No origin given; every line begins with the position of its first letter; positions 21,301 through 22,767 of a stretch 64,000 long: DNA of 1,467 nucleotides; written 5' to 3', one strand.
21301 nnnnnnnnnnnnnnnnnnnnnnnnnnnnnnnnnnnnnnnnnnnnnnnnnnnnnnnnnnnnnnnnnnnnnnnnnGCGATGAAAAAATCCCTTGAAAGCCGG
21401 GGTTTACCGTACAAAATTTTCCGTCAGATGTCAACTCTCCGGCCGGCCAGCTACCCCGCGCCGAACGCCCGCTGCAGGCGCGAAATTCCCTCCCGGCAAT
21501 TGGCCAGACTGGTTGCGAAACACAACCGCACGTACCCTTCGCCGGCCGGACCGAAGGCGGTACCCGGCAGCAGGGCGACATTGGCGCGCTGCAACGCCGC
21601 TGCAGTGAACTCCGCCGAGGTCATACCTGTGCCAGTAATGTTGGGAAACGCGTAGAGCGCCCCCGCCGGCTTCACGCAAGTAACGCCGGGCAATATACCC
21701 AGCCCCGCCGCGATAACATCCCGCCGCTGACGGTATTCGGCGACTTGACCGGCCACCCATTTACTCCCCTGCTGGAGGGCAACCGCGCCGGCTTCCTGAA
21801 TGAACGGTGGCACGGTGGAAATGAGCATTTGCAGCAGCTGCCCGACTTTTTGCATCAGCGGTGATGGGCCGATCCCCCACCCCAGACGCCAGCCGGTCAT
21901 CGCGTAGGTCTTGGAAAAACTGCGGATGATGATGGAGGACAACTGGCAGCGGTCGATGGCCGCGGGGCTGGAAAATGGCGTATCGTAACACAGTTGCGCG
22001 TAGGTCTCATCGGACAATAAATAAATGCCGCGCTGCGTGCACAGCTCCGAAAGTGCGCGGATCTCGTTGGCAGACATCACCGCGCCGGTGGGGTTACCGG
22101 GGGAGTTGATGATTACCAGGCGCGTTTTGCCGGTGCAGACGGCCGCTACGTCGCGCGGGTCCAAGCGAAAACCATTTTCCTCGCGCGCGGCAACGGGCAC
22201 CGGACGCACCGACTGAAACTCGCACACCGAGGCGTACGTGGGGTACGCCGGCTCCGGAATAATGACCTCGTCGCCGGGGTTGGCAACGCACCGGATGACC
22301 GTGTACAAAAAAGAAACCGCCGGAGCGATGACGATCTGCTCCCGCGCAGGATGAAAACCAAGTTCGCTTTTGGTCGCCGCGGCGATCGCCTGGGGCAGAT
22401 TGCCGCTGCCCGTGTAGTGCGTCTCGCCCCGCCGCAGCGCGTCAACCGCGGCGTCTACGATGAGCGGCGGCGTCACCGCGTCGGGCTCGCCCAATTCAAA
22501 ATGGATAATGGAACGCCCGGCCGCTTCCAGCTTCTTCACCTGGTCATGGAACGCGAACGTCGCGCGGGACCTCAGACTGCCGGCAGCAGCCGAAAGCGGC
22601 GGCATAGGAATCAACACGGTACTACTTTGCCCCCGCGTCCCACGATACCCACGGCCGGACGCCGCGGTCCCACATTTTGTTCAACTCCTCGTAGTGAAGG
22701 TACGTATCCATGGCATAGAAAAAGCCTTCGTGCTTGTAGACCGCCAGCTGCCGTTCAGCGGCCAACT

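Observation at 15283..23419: CDP-3,6-dideoxyhexose core (rfbF-rfbG-rfbH) with no E3 reductase but with a class-I aminotransferase and a WecD-like GNAT: possibly a new CDP-linked amino/acetamido deoxysugar pathway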

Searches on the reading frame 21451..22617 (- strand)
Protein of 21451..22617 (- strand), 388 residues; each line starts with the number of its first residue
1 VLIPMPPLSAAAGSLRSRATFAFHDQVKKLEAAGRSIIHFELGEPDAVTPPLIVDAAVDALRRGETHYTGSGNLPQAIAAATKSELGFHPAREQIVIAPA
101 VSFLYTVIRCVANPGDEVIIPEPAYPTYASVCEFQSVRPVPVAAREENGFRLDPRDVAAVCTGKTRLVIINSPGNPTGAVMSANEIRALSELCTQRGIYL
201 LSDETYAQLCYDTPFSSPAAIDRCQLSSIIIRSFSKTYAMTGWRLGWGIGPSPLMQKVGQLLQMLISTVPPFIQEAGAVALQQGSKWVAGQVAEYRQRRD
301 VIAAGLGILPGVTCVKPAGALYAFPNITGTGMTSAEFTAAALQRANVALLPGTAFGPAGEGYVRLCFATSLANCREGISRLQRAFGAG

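Call 3: search_protein_families(library=pfam, proteins=[window:21451-22617:-], max_evalue=0.01)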
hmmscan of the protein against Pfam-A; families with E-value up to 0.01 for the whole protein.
window:21451-22617:- (388 aa): 4 families
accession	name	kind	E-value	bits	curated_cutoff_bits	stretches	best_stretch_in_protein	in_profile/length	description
PF00155.27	Aminotran_1_2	-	8.5e-54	183.5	19.7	1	38-381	4-361/361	Aminotransferase class I and II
PF01053.26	Cys_Met_Meta_PP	-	8.8e-06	24.9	27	1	97-211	73-181/381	Cys/Met metabolism PLP-dependent enzyme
PF01041.23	DegT_DnrJ_EryC1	-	3.3e-05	23.7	19.8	1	112-205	61-147/360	DegT/DnrJ/EryC1/StrS aminotransferase family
PF01212.27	Beta_elim_lyase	-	0.0051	16.6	27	0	111-203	67-168/288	Beta-eliminating lyase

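Call 5: search_protein_families(library=ncbifam, proteins=[window:21451-22617:-], max_evalue=0.001)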
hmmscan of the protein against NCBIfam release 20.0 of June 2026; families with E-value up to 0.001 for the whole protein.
window:21451-22617:- (388 aa): 78 families (the best 25 are shown)
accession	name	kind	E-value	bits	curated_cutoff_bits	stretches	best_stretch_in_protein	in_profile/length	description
NF004770.0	PRK06108.1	subfamily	3.1e-91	306.1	422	1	33-384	34-391/396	pyridoxal phosphate-dependent aminotransferase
NF005816.0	PRK07682.1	equivalog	7.5e-82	275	620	1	13-384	11-382/390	aminotransferase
NF041364.1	GntC_guanitoxin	equivalog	5.8e-81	272.1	415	1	43-383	6-355/356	guanitoxin biosynthesis PLP-dependent (S)-gamma-hydroxy-L-arginine cyclodehydratase GntC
NF041091.1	asp_aminotase_Arch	equivalog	2e-76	257.3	550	1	14-382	6-372/376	aspartate aminotransferase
NF006229.0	PRK08361.1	equivalog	3.3e-75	253.5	624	1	35-385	33-388/391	aspartate aminotransferase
NF004769.0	PRK06107.1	equivalog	1.3e-73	248.1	617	1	15-385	13-398/402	aspartate transaminase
NF004975.0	PRK06348.1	equivalog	6.1e-72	242.7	549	1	28-383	22-381/384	pyridoxal phosphate-dependent aminotransferase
NF005817.0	PRK07683.1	equivalog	1e-71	241.7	575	1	30-383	23-379/387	aminotransferase A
NF005601.0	PRK07337.1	equivalog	4.6e-67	226.8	496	1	25-386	25-393/394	pyridoxal phosphate-dependent aminotransferase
NF005588.0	PRK07309.1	equivalog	1.1e-65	222.1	576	1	36-383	31-384/391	pyridoxal phosphate-dependent aminotransferase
NF006514.0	PRK08960.1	equivalog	1.1e-65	222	554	1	24-385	21-385/388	pyridoxal phosphate-dependent aminotransferase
NF006756.0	PRK09276.1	subfamily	4.5e-65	220.1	507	1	25-383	20-384/387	LL-diaminopimelate aminotransferase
TIGR03540.1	DapC_direct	equivalog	1.3e-62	211.9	593.25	1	26-383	20-382/383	LL-diaminopimelate aminotransferase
NF006230.0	PRK08363.1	equivalog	2.1e-61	207.9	534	1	27-383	22-390/398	alanine aminotransferase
NF005855.0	PRK07777.1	equivalog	3e-57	194.7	553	1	36-384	29-387/391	pyridoxal phosphate-dependent aminotransferase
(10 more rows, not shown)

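Call 10: find_encoding_contigs(protein=window:21451-22617:-, flank=10000, max_places=6)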
Protein window:21451-22617:- (388 aa): no gene with exactly this product is on record in the collection.

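Call 15: find_homologous_proteins(query=window:21451-22617:-, max_evalue=1e-20)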
Query window:21451-22617:- (388 aa): 7695 proteins with E <= 1e-20 among 8000 candidates; the best 120 are listed.
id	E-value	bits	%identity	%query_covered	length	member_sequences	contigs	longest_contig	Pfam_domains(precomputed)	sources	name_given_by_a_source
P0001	1.4e-217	740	86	99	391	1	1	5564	PF00155.28,PF01053.27,PF01041.24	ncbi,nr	ncbi:MAG: pyridoxal phosphate-dependent aminotransferase [bacterium]|nr:pyridoxal phosphate-dependen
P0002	7.7e-137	474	57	96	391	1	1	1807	PF00155.28,PF01053.27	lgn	-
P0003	1.7e-132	460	56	94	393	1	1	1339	PF00155.28,PF01053.27,PF01041.24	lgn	-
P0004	2.6e-126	440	52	97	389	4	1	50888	PF00155.28,PF01041.24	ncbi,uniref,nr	ncbi:MAG: hypothetical protein A2722_02925 [Candidatus Doudnabacteria bacterium RIFCSPHIGHO2_01_FULL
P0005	4.7e-126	439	53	97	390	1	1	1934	PF00155.28,PF01212.28,PF01053.27,PF01041.24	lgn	-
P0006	1.2e-124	434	51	97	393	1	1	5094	PF00155.28,PF01053.27,PF01041.24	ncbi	-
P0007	7.1e-124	432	52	97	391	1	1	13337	PF00155.28,PF01053.27,PF01041.24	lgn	-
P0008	3.7e-122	426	51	97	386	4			PF00155.28,PF01053.27,PF01041.24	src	-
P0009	1.6e-119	417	50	98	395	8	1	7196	PF00155.28,PF00266.26,PF01053.27,PF01041.24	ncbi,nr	ncbi:MAG: pyridoxal phosphate-dependent aminotransferase [Candidatus Ryanbacteria bacterium]|nr:pyri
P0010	2.7e-117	410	48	98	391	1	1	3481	PF00155.28,PF01053.27,PF01041.24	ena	-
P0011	2.8e-117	410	50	98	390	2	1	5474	PF00155.28,PF00266.26,PF01212.28,PF01053.27,PF01041.24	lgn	-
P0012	9.9e-117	408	51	98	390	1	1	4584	PF00155.28,PF00266.26,PF01053.27,PF01041.24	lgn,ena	-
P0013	4.4e-116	406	48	98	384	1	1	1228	PF00155.28,PF01041.24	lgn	-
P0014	5.0e-116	406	51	98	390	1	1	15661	PF00155.28,PF00266.26,PF01212.28,PF01053.27,PF01041.24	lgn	-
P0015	6.6e-116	406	48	97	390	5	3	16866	PF00155.28,PF01212.28,PF01053.27,PF01041.24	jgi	-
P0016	6.9e-116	406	49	98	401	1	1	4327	PF00155.28,PF01041.24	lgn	-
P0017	1.0e-115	405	50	98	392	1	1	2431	PF00155.28,PF00266.26,PF01053.27,PF01041.24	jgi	-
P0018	1.6e-115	404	48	97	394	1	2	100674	PF00155.28,PF01041.24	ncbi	ncbi:MAG: pyridoxal phosphate-dependent aminotransferase [Armatimonadota bacterium]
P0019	4.2e-115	403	50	98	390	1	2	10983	PF00155.28,PF01053.27,PF01041.24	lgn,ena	-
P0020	9.3e-115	402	49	98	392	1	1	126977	PF00155.28,PF00266.26,PF01053.27,PF01041.24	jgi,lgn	-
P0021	1.3e-114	401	48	98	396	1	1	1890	PF00155.28,PF01053.27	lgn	-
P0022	1.4e-114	401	49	96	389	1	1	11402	PF00155.28,PF01053.27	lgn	-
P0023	1.8e-114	401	48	97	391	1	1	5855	PF00155.28,PF00266.26,PF01053.27,PF01041.24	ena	-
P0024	2.5e-114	400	49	98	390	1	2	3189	PF00155.28,PF00266.26,PF01212.28,PF01053.27,PF01041.24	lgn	-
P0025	4.1e-114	400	49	98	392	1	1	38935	PF00155.28,PF00266.26,PF01212.28,PF01053.27,PF01041.24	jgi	-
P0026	8.3e-114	399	48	99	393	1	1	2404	PF00155.28,PF01041.24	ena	-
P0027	8.4e-114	399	50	98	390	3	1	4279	PF00155.28,PF00266.26,PF01041.24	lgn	-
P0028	9.9e-114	398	50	94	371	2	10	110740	PF00155.28,PF01041.24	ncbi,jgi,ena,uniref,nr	ncbi:MAG: hypothetical protein A2831_00535 [Candidatus Yanofskybacteria bacterium RIFCSPHIGHO2_01_FU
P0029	1.1e-113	398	49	98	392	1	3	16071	PF00155.28,PF00266.26,PF01212.28,PF01053.27,PF01041.24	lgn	-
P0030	1.1e-113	398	48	98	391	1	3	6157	PF00155.28,PF00266.26,PF01212.28,PF01053.27,PF01041.24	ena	-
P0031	1.4e-113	398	51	94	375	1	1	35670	PF00155.28,PF00266.26,PF01041.24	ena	-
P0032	7.2e-113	396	48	97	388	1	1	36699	PF00155.28,PF00266.26,PF01212.28,PF01053.27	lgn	-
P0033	7.5e-113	396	49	98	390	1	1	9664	PF00155.28,PF00266.26,PF01053.27,PF01041.24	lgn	-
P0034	7.7e-113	395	48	98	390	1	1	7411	PF00155.28,PF00266.26,PF01053.27,PF01041.24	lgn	-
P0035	8.5e-113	395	48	98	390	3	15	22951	PF00155.28,PF00266.26,PF01212.28,PF01041.24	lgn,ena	-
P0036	8.8e-113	395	49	97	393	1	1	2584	PF00155.28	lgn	-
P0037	9.8e-113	395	49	98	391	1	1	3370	PF00155.28,PF01053.27,PF01041.24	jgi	-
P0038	1.6e-112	394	49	98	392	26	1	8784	PF00155.28,PF00266.26,PF01212.28,PF01053.27,PF01041.24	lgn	-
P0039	1.8e-112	394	48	98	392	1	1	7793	PF00155.28,PF00266.26,PF01053.27,PF01041.24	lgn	-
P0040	4.1e-112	393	48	98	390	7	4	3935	PF00155.28,PF00266.26,PF01212.28,PF01041.24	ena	-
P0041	4.4e-112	393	49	98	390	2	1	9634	PF00155.28,PF00266.26,PF01053.27,PF01041.24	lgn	-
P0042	7.2e-112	392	48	98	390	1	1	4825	PF00155.28,PF01053.27,PF01041.24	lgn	-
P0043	8.4e-112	392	48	98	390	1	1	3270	PF00155.28,PF00266.26,PF01053.27,PF01041.24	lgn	-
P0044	1.2e-111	392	48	97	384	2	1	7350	PF00155.28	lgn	-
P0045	1.4e-111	391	48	93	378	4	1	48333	PF00155.28,PF01212.28,PF01053.27,PF01041.24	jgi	jgi:aspartate/methionine/tyrosine aminotransferase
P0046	1.6e-111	391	48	99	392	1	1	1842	PF00155.28,PF01053.27,PF01041.24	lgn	-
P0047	2.0e-111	391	48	98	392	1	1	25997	PF00155.28,PF00266.26,PF01212.28,PF01053.27,PF01041.24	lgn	-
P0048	2.9e-111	390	48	98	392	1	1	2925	PF00155.28,PF00266.26,PF01212.28,PF01053.27,PF01041.24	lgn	-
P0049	4.5e-111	390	48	98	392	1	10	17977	PF00155.28,PF01041.24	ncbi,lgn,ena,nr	ncbi:MAG: pyridoxal phosphate-dependent aminotransferase [Candidatus Omnitrophica bacterium]|nr:pyri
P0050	5.1e-111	389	48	98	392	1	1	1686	PF00155.28,PF01041.24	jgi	jgi:aspartate aminotransferase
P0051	6.0e-111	389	47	97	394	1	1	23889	PF00155.28,PF00266.26,PF01212.28,PF01053.27,PF01041.24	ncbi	-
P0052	6.1e-111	389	48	98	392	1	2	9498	PF00155.28,PF00266.26,PF01212.28,PF01053.27,PF01041.24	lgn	-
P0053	8.9e-111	389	48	98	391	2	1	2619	PF00155.28,PF00266.26,PF01212.28,PF01053.27,PF01041.24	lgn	-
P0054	1.3e-110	388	47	98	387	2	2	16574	PF00155.28,PF00266.26,PF01212.28,PF01053.27,PF01041.24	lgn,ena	-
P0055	1.5e-110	388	48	97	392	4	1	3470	PF00155.28,PF00266.26,PF01212.28,PF01053.27,PF01041.24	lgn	-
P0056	2.0e-110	388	46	98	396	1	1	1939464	PF00155.28,PF01041.24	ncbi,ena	-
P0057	3.5e-110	387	49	98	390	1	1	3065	PF00155.28,PF00266.26,PF01041.24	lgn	-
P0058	3.6e-110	387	48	98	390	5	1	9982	PF00155.28,PF00266.26,PF01212.28,PF01053.27,PF01041.24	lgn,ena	-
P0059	4.4e-110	386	48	97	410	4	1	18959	PF00155.28,PF01041.24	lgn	-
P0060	7.5e-110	386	47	98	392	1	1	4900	PF00155.28,PF01212.28,PF01041.24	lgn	-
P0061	1.7e-109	384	47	98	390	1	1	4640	PF00155.28,PF00266.26,PF01053.27,PF01041.24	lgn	-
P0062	2.0e-109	384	47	98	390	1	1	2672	PF00155.28,PF00266.26,PF01212.28,PF01053.27,PF01041.24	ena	-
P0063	3.7e-109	383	48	98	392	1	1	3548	PF00155.28,PF01053.27,PF01041.24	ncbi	-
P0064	3.9e-109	383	49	94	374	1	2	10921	PF00155.28,PF01041.24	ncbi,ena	-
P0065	4.6e-109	383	47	98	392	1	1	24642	PF00155.28,PF00266.26,PF01053.27,PF01041.24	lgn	-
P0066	1.1e-108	382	47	98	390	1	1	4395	PF00155.28,PF00266.26,PF01212.28,PF01053.27,PF01041.24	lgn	-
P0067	1.6e-108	381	47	98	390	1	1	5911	PF00155.28,PF00266.26,PF01212.28,PF01053.27,PF01041.24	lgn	-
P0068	1.7e-108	381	45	97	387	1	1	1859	PF00155.28,PF01053.27,PF01041.24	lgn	-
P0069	1.8e-108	381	46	97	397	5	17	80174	PF00155.28,PF01212.28,PF01053.27,PF01041.24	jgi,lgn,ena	-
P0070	4.8e-108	380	47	98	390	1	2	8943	PF00155.28,PF01041.24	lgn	-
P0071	1.7e-107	378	46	97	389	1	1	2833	PF00155.28,PF00266.26,PF01041.24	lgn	-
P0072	2.3e-107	377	47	98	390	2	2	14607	PF00155.28,PF00266.26,PF01053.27,PF01041.24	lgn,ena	-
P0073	5.2e-107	376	46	97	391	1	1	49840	PF00155.28,PF00266.26,PF01212.28,PF01053.27,PF01041.24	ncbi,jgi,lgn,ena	jgi:aspartate/methionine/tyrosine aminotransferase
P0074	1.1e-106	375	47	97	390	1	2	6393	PF00155.28,PF00266.26,PF01212.28,PF01053.27,PF01041.24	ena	-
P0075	1.7e-106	375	46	99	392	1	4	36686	PF00155.28,PF01041.24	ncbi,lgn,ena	-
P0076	2.2e-106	374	47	93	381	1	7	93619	PF00155.28,PF01053.27,PF01041.24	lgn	-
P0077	3.1e-106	374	46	99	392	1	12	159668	PF00155.28,PF01041.24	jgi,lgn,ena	jgi:aspartate/methionine/tyrosine aminotransferase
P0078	3.7e-106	374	47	97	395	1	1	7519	PF00155.28,PF01212.28,PF01053.27,PF01041.24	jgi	jgi:aspartate/methionine/tyrosine aminotransferase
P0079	8.0e-106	372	46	98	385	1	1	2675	PF00155.28,PF01041.24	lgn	-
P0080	2.6e-105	371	44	98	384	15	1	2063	PF00155.28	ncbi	-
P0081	3.7e-105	370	46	97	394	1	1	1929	PF00155.28,PF00266.26,PF01053.27,PF01041.24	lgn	-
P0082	6.1e-105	369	46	97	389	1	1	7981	PF00155.28,PF01212.28,PF01053.27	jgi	-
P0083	7.5e-105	369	44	97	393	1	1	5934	PF00155.28,PF00266.26,PF01053.27,PF01041.24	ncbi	-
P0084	4.6e-104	367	44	97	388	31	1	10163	PF00155.28,PF01212.28,PF01053.27,PF01041.24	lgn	-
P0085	1.0e-103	365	45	94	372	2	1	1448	PF00155.28,PF01041.24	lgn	-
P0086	1.5e-103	365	45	99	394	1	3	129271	PF00155.28,PF00266.26,PF01212.28,PF01053.27,PF01041.24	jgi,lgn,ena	-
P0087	6.3e-103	363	45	98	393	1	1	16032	PF00155.28,PF00266.26,PF01041.24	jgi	-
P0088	1.1e-102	362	44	97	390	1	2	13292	PF00155.28,PF01041.24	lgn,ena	-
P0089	1.2e-101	359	45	97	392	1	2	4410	PF00155.28,PF00266.26,PF01212.28,PF01053.27,PF01041.24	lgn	-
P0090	2.8e-101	357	45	98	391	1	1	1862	PF00155.28,PF00266.26,PF01212.28,PF01053.27,PF01041.24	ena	-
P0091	1.1e-100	356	46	97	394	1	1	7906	PF00155.28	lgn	-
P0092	1.2e-100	355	45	97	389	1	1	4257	PF00155.28,PF00266.26,PF01053.27,PF01041.24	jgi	jgi:aspartate/methionine/tyrosine aminotransferase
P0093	2.4e-100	354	44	98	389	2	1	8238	PF00155.28,PF00266.26,PF01212.28,PF01053.27,PF01041.24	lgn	-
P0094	3.0e-100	354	45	97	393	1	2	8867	PF00155.28,PF12897.14,PF01041.24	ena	-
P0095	4.7e-100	353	45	98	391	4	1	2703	PF00155.28,PF00266.26,PF01053.27,PF01041.24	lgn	-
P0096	6.3e-100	353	45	97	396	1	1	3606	PF00155.28,PF01212.28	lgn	-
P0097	7.4e-100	353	44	97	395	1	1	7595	PF00155.28,PF01053.27,PF01041.24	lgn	-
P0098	9.1e-100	352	43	98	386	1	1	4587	PF00155.28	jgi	jgi:aspartate aminotransferase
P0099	1.7e-99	352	45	98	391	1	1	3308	PF00155.28,PF01212.28,PF01041.24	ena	-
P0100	1.8e-99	352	46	98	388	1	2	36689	PF00155.28,PF01053.27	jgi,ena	-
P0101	2.4e-99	351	44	97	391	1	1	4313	PF00155.28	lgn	-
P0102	4.1e-99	350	45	97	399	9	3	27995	PF00155.28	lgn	-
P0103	1.0e-98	349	43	97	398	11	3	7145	PF00155.28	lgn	-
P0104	2.0e-98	348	44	98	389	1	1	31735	PF00155.28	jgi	-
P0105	7.2e-98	346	43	98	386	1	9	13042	PF00155.28,PF00266.26,PF01212.28,PF01041.24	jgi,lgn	-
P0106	1.2e-97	346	44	98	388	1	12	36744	PF00155.28,PF01212.28,PF01053.27,PF01041.24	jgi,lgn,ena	-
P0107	3.1e-97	344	43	98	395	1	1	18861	PF00155.28,PF01212.28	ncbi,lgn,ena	-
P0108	4.2e-97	344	43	98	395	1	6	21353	PF00155.28,PF01212.28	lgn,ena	-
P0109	4.8e-97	344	44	98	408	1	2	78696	PF00155.28,PF00266.26,PF01212.28,PF01041.24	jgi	-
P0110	1.1e-96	342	44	98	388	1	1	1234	PF00155.28,PF01212.28,PF01053.27,PF01041.24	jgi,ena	-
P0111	1.1e-96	342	44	98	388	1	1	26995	PF00155.28,PF01212.28,PF01053.27,PF01041.24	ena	-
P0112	2.1e-96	341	44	98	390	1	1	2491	PF00155.28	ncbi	-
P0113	3.3e-96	341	44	97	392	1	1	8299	PF00155.28,PF01212.28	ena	-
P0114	3.4e-96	341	44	98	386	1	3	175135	PF00155.28,PF00266.26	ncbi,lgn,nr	ncbi:MAG: pyridoxal phosphate-dependent aminotransferase [Negativicutes bacterium]|nr:pyridoxal phos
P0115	1.4e-95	339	45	91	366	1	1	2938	PF00155.28,PF00266.26,PF01041.24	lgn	-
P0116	3.3e-95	337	43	93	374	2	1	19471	PF00155.28,PF00266.26,PF01053.27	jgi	jgi:aspartate/methionine/tyrosine aminotransferase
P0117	3.6e-95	337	42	99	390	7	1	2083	PF00155.28,PF00266.26,PF01041.24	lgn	-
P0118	7.1e-95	336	44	94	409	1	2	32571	PF00155.28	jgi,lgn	jgi:aspartate/methionine/tyrosine aminotransferase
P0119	8.2e-95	336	43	97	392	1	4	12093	PF00155.28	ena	-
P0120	1.7e-94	335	42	98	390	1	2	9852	PF00155.28,PF00266.26,PF01212.28,PF01053.27,PF01041.24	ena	-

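Call 16: find_encoding_contigs(protein=P0004, flank=8000, max_places=2)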
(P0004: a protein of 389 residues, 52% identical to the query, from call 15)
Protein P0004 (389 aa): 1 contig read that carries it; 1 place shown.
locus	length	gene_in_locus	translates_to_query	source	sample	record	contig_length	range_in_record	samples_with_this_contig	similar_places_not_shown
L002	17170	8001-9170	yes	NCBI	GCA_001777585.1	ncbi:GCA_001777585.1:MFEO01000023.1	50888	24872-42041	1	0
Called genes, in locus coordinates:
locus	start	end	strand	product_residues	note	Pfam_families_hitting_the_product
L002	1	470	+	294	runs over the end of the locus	PF08282:Hydrolase_3 (faint)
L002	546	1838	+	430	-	PF01041:DegT_DnrJ_EryC1, PF01212:Beta_elim_lyase, PF00266:Aminotran_5 (weak), PF01053:Cys_Met_Meta_PP (weak)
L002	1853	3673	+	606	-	PF02776:TPP_enzyme_N, PF00205:TPP_enzyme_M, PF02775:TPP_enzyme_C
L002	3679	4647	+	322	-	PF00535:Glycos_transf_2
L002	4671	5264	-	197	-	-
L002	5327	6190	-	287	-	-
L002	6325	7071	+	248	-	-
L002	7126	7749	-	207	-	-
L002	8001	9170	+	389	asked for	PF00155:Aminotran_1_2, PF01041:DegT_DnrJ_EryC1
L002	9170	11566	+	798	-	PF09586:YfhO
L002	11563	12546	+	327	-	PF03706:LPG_synthase_TM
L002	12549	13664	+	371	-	PF13439:Glyco_transf_4, PF13579:Glyco_trans_4_4, PF20706:GT4-conflict (weak), PF00534:Glycos_transf_1, PF13692:Glyco_trans_1_4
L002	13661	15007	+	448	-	PF01943:Polysacc_synt, PF13440:Polysacc_synt_3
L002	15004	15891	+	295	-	PF02475:TRM5-TYW2_MTfase (weak), PF05050:Methyltransf_21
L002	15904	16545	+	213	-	PF13578:Methyltransf_24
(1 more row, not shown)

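Call 17: find_encoding_contigs(protein=P0018, flank=8000, max_places=2)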
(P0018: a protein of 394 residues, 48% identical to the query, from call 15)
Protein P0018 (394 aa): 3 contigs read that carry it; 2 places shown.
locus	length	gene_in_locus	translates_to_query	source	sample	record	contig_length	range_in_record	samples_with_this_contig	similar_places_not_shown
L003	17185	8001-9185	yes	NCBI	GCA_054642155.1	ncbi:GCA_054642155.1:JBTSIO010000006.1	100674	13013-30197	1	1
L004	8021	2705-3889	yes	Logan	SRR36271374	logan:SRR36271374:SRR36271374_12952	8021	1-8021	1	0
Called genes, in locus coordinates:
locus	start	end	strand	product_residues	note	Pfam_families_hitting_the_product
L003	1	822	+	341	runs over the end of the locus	PF02388:FemAB, PF13480:Acetyltransf_6, PF02388:FemAB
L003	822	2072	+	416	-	PF00202:Aminotran_3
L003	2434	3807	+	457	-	PF02706:Wzz, PF13807:GNVR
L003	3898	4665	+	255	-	PF00483:NTP_transferase, PF12804:NTP_transf_3 (weak)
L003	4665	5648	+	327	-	PF01073:3Beta_HSD, PF01370:Epimerase, PF02719:Polysacc_synt_2, PF04321:RmlD_sub_bind, PF05368:NmrA, PF16363:GDP_Man_Dehyd, PF07993:NAD_binding_4, PF13460:NAD_binding_10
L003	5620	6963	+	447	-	PF01041:DegT_DnrJ_EryC1, PF01053:Cys_Met_Meta_PP (faint)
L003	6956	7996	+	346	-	PF01073:3Beta_HSD (weak), PF01370:Epimerase, PF07993:NAD_binding_4, PF16363:GDP_Man_Dehyd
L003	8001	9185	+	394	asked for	PF00155:Aminotran_1_2, PF01041:DegT_DnrJ_EryC1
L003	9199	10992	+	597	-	PF02776:TPP_enzyme_N, PF00205:TPP_enzyme_M, PF02775:TPP_enzyme_C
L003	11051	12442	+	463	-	-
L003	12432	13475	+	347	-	PF13641:Glyco_tranf_2_3, PF00535:Glycos_transf_2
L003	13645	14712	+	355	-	PF13641:Glyco_tranf_2_3, PF00535:Glycos_transf_2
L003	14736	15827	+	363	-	PF13439:Glyco_transf_4, PF13579:Glyco_trans_4_4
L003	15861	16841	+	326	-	PF00535:Glycos_transf_2, PF13641:Glyco_tranf_2_3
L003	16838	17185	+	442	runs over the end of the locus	-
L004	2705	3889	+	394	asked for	PF00155:Aminotran_1_2, PF01041:DegT_DnrJ_EryC1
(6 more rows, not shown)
